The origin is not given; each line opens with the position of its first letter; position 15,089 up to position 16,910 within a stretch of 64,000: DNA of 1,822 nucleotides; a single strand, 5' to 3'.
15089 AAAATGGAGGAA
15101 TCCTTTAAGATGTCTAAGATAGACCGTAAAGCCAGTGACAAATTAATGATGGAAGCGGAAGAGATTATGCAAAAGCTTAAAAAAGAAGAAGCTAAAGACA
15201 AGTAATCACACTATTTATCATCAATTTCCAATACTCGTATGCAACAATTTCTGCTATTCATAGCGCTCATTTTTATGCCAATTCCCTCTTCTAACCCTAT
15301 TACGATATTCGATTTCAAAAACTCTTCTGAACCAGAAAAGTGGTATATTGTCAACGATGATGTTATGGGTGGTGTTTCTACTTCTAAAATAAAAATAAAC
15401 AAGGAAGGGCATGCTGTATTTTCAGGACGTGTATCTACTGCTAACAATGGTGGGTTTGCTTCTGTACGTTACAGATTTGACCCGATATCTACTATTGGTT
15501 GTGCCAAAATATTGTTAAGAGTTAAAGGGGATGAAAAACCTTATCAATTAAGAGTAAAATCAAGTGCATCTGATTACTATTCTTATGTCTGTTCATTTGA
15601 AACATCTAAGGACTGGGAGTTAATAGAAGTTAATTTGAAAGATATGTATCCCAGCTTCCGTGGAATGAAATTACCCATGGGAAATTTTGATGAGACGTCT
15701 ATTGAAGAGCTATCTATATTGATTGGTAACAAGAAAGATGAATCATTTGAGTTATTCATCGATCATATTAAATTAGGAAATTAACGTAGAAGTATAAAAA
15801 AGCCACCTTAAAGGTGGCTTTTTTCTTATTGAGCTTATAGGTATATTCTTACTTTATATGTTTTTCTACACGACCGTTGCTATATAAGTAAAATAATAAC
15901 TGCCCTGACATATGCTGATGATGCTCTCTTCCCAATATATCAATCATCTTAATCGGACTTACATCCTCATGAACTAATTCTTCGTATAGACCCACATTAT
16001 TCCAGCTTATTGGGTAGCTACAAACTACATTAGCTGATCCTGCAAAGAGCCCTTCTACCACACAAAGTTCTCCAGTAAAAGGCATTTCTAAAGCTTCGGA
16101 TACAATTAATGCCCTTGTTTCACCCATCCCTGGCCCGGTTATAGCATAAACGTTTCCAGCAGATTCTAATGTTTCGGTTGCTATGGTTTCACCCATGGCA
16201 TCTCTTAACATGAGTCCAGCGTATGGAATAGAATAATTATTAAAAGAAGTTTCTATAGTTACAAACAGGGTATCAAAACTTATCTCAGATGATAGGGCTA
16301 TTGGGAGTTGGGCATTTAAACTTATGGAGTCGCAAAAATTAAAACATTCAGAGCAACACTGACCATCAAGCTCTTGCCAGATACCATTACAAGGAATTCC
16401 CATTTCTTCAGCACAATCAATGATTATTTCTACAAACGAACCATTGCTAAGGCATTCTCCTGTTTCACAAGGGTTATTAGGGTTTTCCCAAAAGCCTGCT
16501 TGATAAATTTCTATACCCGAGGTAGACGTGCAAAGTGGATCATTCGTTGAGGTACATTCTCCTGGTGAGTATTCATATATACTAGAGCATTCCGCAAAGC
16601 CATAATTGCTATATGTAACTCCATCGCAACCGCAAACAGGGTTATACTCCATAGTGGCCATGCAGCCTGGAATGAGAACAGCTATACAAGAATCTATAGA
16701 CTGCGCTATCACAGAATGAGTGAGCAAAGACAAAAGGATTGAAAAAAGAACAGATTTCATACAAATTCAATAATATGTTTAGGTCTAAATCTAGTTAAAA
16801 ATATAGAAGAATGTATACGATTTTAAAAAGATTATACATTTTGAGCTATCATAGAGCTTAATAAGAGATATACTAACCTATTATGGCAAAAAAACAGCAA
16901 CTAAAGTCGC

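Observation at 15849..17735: Fur-family regulator with twin GCAAC-N3-GTTGC palindromes, divergent from a His-tailed lipoprotein and a Kazal/VWC-like Cys-rich T9SS protein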

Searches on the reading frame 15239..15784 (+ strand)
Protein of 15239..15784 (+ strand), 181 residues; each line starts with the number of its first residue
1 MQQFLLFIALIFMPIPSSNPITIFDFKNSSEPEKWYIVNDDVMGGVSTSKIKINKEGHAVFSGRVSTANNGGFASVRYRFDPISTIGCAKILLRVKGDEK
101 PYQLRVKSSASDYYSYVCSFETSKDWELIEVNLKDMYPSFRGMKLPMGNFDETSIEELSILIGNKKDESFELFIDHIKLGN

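Call 3: search_protein_families(library=pfam, proteins=[window:15239-15784:+], max_evalue=1)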
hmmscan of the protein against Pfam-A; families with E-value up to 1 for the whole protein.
window:15239-15784:+ (181 aa): 2 families
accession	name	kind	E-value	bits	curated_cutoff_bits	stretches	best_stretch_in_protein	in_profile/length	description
PF08547.18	CIA30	-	1.1e-38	133.2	24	1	24-174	1-157/157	Complex I intermediate-associated protein 30 (CIA30)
PF09816.14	EAF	-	0.043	14.6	26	1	67-124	13-73/105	RNA polymerase II transcription elongation factor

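Call 4: search_protein_families(library=ncbifam, proteins=[window:15239-15784:+], max_evalue=1)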
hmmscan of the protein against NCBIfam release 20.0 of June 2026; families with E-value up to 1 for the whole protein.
window:15239-15784:+ (181 aa): 0 families

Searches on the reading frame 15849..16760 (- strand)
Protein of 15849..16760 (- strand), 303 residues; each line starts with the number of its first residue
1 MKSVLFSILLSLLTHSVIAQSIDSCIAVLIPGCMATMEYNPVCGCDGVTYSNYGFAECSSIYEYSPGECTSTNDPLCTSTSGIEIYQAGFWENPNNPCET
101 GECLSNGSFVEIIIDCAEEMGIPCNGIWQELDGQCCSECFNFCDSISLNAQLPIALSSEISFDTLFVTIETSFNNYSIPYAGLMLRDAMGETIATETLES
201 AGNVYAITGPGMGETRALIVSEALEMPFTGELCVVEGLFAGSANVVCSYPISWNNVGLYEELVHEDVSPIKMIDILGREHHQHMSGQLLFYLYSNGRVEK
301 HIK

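Call 3: search_protein_families(library=pfam, proteins=[window:15849-16760:-], max_evalue=1)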
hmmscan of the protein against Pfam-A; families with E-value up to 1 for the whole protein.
window:15849-16760:- (303 aa): 3 families
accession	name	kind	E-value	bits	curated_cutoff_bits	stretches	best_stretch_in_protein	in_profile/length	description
PF00050.26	Kazal_1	-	0.00017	21.9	21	1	36-52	10-26/49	Kazal-type serine protease inhibitor domain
PF07648.20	Kazal_2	-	0.011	16.2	22.8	1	37-59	9-34/48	Kazal-type serine protease inhibitor domain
PF11720.13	Inhibitor_I78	-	0.14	12.7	23.6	1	19-41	24-46/65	Peptidase inhibitor I78 family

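Call 4: search_protein_families(library=ncbifam, proteins=[window:15849-16760:-], max_evalue=1)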
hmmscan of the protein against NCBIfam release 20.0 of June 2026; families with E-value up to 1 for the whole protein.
window:15849-16760:- (303 aa): 1 family
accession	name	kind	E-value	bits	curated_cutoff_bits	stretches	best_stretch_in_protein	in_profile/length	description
NF002126.0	PRK00964.1-4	subfamily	0.13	11.8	161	1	270-298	71-99/186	tetrahydromethanopterin S-methyltransferase subunit A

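Call 26: find_homologous_proteins(query=window:15852-16760:-)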
Query window:15852-16760:- (303 aa): 74 proteins with E <= 0.001 among 601 candidates.
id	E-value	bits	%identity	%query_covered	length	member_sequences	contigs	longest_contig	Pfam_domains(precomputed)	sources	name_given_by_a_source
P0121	1.3e-203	693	100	100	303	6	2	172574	-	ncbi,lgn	-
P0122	2.4e-114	400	63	94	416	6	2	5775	-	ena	-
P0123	9.4e-97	342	57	93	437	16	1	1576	-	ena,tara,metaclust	tara:strand:+ start:1249 stop:2562 length:1314 start_codon:yes stop_codon:yes gene_type:complete|met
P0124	1.7e-95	338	56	93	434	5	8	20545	-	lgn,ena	-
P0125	1.1e-90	322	50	100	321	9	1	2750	-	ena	-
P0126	7.6e-89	316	52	95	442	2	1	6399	PF00086.24,PF00014.29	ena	-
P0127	3.1e-86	308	52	95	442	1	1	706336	PF00086.24,PF00014.29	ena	-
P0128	3.2e-86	308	52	95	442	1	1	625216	PF00086.24,PF00014.29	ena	-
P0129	3.3e-86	308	52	95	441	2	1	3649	PF00086.24,PF00014.29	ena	-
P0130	3.6e-86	307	52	95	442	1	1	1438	PF00086.24,PF00014.29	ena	-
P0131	4.8e-86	307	52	95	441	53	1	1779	PF00086.24,PF00014.29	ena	-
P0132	7.8e-86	306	51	95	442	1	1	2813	PF00086.24,PF00014.29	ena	-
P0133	8.2e-86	306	51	95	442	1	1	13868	PF00086.24,PF00014.29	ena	-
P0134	3.8e-85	304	52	95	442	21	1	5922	PF00086.24,PF00014.29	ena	-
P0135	6.9e-85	303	51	95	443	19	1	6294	PF00086.24,PF00014.29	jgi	-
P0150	2.1e-73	266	36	97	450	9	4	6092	PF18911.7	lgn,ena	-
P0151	6.0e-63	231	61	40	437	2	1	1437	PF07648.21,PF00050.27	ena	-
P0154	7.2e-53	198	61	40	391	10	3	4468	PF00014.29,PF00050.27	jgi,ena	-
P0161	2.8e-48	183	50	44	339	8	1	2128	PF07648.21,PF00050.27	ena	-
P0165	3.8e-46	176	56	53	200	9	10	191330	-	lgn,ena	-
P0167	2.3e-45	173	70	23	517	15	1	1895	PF00801.27,PF07648.21,PF00050.27,PF18911.7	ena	-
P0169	3.7e-44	170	55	45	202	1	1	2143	PF00050.27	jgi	jgi:hypothetical protein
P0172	7.9e-35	139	48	55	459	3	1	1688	PF00093.25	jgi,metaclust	metaclust:\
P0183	8.9e-12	63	36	28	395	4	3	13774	PF18962.8,PF07648.21,PF00050.27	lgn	-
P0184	2.8e-10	58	39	19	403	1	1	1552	PF07648.21,PF00050.27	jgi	jgi:hypothetical protein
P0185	3.6e-9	55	38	32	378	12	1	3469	PF07648.21,PF00050.27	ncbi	-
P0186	4.9e-9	54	49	17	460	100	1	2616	PF07648.21,PF00050.27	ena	-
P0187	1.4e-7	49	58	13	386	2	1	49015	PF18962.8,PF07648.21,PF00050.27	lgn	-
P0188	3.1e-7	48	44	14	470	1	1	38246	PF00801.27,PF18962.8,PF07648.21,PF00050.27,PF18911.7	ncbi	-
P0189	4.8e-7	48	38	19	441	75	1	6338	PF07648.21,PF00050.27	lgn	-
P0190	9.4e-7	47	34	23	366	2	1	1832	PF07648.21,PF00050.27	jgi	-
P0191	6.6e-6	44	36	28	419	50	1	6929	PF07648.21,PF00050.27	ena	-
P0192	1.4e-4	40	51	15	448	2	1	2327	PF21287.4,PF07648.21,PF00050.27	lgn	-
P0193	7.0e-4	37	36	28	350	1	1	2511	PF07648.21,PF00050.27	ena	-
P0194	9.4e-4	37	57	10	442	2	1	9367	PF21287.4,PF07648.21,PF00050.27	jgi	jgi:Kazal-type serine protease inhibitor-like protein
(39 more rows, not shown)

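Call 33: search_protein_families(library=pfam, proteins=[P0122, P0124, P0127, P0125, P0150, P0151, P0167, P0172, P0183, P0154], max_evalue=0.01)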
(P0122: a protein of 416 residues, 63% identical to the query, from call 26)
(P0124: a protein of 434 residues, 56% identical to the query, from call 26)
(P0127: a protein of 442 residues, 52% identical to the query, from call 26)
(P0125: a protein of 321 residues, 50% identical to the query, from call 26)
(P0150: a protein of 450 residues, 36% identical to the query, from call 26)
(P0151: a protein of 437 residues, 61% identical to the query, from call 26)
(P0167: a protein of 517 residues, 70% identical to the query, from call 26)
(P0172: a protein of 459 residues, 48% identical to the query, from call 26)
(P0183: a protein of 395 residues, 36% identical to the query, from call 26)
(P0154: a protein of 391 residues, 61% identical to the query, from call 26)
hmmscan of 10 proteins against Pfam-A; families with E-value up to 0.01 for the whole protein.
P0122 (416 aa): 2 families
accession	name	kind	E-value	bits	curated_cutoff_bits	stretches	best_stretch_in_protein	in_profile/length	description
PF00050.26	Kazal_1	-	0.00049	20.5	21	1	147-163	11-27/49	Kazal-type serine protease inhibitor domain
PF07648.20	Kazal_2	-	0.0021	18.6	22.8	1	148-169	10-34/48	Kazal-type serine protease inhibitor domain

P0124 (434 aa): 1 family
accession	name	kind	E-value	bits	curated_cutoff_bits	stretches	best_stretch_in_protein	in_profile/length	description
PF00050.26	Kazal_1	-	0.0022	18.4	21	1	170-185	13-28/49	Kazal-type serine protease inhibitor domain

P0127 (442 aa): 2 families
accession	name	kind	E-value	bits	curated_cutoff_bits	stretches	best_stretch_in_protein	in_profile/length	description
PF00086.23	Thyroglobulin_1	-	6.7e-18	64.3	20.6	1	30-85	14-67/67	Thyroglobulin type-1 repeat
PF00014.29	Kunitz_BPTI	-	1.2e-12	48.3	21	1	91-139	1-50/53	Kunitz/Bovine pancreatic trypsin inhibitor domain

P0125 (321 aa): 1 family
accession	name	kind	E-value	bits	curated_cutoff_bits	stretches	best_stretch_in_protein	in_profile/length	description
PF00050.26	Kazal_1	-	0.00017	21.9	21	1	41-64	6-29/49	Kazal-type serine protease inhibitor domain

P0150 (450 aa): 2 families
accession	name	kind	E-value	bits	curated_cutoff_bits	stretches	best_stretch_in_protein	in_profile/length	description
PF18911.6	PKD_4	-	5.7e-07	29.9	27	1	54-94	32-72/85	PKD domain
PF00801.26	PKD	-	3e-05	24.3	23.5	1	57-99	30-74/80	PKD domain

P0151 (437 aa): 2 families
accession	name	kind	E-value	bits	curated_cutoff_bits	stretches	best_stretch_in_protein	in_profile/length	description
PF00050.26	Kazal_1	-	2.9e-13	50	21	3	222-244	7-29/49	Kazal-type serine protease inhibitor domain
PF07648.20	Kazal_2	-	1.1e-08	35.4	22.8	1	288-309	11-38/48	Kazal-type serine protease inhibitor domain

P0167 (517 aa): 4 families
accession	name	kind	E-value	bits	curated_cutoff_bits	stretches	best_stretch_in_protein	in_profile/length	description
PF18911.6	PKD_4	-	1e-07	32.3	27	1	306-352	31-77/85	PKD domain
PF00050.26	Kazal_1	-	1.7e-07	31.6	21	2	224-249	7-29/49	Kazal-type serine protease inhibitor domain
PF00801.26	PKD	-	9.4e-07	29.2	23.5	1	300-351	24-73/80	PKD domain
PF07648.20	Kazal_2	-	2.3e-05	24.9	22.8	0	178-199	10-34/48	Kazal-type serine protease inhibitor domain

P0172 (459 aa): 2 families
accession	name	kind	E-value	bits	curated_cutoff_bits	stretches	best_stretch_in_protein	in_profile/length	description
PF00093.24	VWC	-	1.6e-07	31.9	27.6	1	172-230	1-57/57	von Willebrand factor type C domain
PF05375.19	Pacifastin_I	-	0.0024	18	27.9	0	138-169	5-30/40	Pacifastin inhibitor (LCMII)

P0183 (395 aa): 3 families
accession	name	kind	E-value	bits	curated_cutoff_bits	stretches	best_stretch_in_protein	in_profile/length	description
PF00050.26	Kazal_1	-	1.6e-23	82.9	21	3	150-171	8-29/49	Kazal-type serine protease inhibitor domain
PF07648.20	Kazal_2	-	6.1e-13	49.1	22.8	3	36-57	5-27/48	Kazal-type serine protease inhibitor domain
PF18962.6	Por_Secre_tail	-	3.8e-08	33.9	27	1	320-385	1-69/75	Secretion system C-terminal sorting domain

P0154 (391 aa): 3 families
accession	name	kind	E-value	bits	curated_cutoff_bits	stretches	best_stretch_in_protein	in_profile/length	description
PF00014.29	Kunitz_BPTI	-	7.6e-12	45.7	21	1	108-155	2-50/53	Kunitz/Bovine pancreatic trypsin inhibitor domain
PF00050.26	Kazal_1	-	3.2e-08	33.9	21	2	164-198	7-29/49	Kazal-type serine protease inhibitor domain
PF07648.20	Kazal_2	-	0.00019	21.9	22.8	1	242-263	11-38/48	Kazal-type serine protease inhibitor domain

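Call 36: find_encoding_contigs(protein=P0127, flank=5000, max_places=2)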
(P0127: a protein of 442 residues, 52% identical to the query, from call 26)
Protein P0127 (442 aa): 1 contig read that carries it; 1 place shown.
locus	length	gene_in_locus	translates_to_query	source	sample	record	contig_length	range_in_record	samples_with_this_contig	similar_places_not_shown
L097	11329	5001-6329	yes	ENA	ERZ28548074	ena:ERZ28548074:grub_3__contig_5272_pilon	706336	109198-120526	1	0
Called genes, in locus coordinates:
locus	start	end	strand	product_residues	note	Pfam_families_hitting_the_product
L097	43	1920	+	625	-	PF00093:VWC, PF23334:VWC2L_2nd (weak), PF07603:Lcl_C (weak)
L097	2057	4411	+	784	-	PF01433:Peptidase_M1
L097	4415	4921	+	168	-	PF20420:DUF6702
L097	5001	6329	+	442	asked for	PF00086:Thyroglobulin_1, PF00014:Kunitz_BPTI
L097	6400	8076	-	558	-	PF05572:Peptidase_M43, PF00801:PKD (weak), PF18911:PKD_4, PF18962:Por_Secre_tail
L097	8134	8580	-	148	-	-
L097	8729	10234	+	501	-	PF08206:OB_RNB, PF17849:OB_Dis3, PF17876:CSD2, PF00773:RNB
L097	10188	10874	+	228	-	PF00773:RNB, PF00575:S1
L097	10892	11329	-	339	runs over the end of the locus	PF02912:Phe_tRNA-synt_N, PF01409:tRNA-synt_2d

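Call 37: find_encoding_contigs(protein=P0165, flank=5000, max_places=2)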
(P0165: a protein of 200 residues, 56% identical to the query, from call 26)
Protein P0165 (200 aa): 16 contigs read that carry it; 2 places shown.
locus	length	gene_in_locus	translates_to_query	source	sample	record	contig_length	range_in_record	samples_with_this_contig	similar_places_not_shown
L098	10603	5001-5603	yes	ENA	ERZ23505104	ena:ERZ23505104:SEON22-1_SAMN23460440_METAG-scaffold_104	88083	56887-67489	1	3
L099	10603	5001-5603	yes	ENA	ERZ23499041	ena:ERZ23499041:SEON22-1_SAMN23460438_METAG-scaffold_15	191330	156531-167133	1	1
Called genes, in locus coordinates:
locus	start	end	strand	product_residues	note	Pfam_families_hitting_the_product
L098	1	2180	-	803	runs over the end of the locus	PF02737:3HCDH_N, PF00725:3HCDH, PF00378:ECH_1, PF16113:ECH_2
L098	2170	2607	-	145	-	-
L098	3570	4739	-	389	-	PF00135:COesterase, PF20434:BD-FAE, PF07859:Abhydrolase_3 (weak), PF18962:Por_Secre_tail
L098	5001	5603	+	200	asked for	-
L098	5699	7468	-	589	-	PF00501:AMP-binding, PF23562:AMP-binding_C_3 (weak)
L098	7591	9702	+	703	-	PF17191:RecG_wedge, PF01336:tRNA_anti-codon (weak), PF00176:SNF2-rel_dom (weak), PF00270:DEAD, PF04851:ResIII, PF00271:Helicase_C, PF19833:RecG_dom3_C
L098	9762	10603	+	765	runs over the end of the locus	PF00390:malic, PF03949:Malic_M, PF01515:PTA_PTB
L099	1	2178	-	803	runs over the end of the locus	PF02737:3HCDH_N, PF00725:3HCDH, PF00378:ECH_1, PF16113:ECH_2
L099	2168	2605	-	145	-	-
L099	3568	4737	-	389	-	PF00135:COesterase, PF20434:BD-FAE, PF07859:Abhydrolase_3 (weak), PF18962:Por_Secre_tail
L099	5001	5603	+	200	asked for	-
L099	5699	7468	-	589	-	PF00501:AMP-binding, PF23562:AMP-binding_C_3 (weak)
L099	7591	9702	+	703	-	PF17191:RecG_wedge, PF01336:tRNA_anti-codon (weak), PF00176:SNF2-rel_dom (weak), PF00270:DEAD, PF04851:ResIII, PF00271:Helicase_C, PF19833:RecG_dom3_C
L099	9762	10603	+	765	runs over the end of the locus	PF00390:malic, PF03949:Malic_M, PF01515:PTA_PTB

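Call 38: find_encoding_contigs(protein=P0124, flank=5000, max_places=2)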
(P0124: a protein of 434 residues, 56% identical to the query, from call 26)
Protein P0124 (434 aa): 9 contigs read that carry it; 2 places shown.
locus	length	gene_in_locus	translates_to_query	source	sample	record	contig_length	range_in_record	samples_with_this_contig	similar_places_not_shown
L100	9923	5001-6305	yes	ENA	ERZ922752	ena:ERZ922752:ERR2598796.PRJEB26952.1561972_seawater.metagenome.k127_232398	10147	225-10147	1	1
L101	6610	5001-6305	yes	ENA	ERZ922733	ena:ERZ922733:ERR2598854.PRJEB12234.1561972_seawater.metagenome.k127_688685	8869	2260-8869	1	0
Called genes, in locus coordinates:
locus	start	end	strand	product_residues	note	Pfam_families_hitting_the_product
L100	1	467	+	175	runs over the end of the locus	PF10029:DUF2271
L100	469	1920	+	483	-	PF03929:PepSY_TM, PF00258:Flavodoxin_1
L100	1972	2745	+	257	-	PF01145:Band_7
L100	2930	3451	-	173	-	-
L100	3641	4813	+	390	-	PF07786:HGSNAT_cat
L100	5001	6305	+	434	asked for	-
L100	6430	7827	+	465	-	PF00561:Abhydrolase_1 (weak), PF00326:Peptidase_S9 (weak)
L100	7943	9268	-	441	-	PF07661:MORN_2 (faint)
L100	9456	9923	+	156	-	?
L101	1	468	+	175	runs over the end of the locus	PF10029:DUF2271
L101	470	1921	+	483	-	PF03929:PepSY_TM, PF00258:Flavodoxin_1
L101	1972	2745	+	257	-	PF01145:Band_7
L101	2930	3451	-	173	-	-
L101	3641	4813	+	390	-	PF01757:Acyl_transf_3 (faint), PF07786:HGSNAT_cat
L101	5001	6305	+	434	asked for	-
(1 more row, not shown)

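Call 59: predict_structure(alignment_id=A2)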
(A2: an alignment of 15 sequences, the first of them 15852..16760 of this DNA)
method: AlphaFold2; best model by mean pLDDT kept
length: 303 residues; sequences in the alignment: 15
mean_pLDDT: 55.8   pTM: 0.43
mean pLDDT of the five models: 55.8, 52.7, 49.8, 46.7, 45.9
residues with pLDDT >= 90: 1; 70-90: 75; 50-70: 106; < 50: 121
segments of 3 or more residues with pLDDT < 50: 9-72, 113-141, 153-161, 174-177, 202-204, 257-265
pLDDT, mean of each block of 10 residues (from residue 1): 56 33 32 36 42 36 37 64 65 57 65 44 34 32 57 42 65 52 80 72 50 70 70 69 68 55 51 85 72 82 67
secondary structure, 60 per line:
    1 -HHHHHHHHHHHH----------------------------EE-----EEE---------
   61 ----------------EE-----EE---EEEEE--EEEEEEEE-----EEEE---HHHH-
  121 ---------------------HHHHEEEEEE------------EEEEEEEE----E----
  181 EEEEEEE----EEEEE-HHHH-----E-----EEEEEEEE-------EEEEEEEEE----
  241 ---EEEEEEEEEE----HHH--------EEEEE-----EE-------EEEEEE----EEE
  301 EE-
elements in order: H2-13 E49-51 E89-93 E96-103 E109-112 H116-119 H142-145 E146-151 E164-171 E181-187 E192-196 H198-201 E213-220 E228-236 E244-253 E269-273 E288-293 E298-302
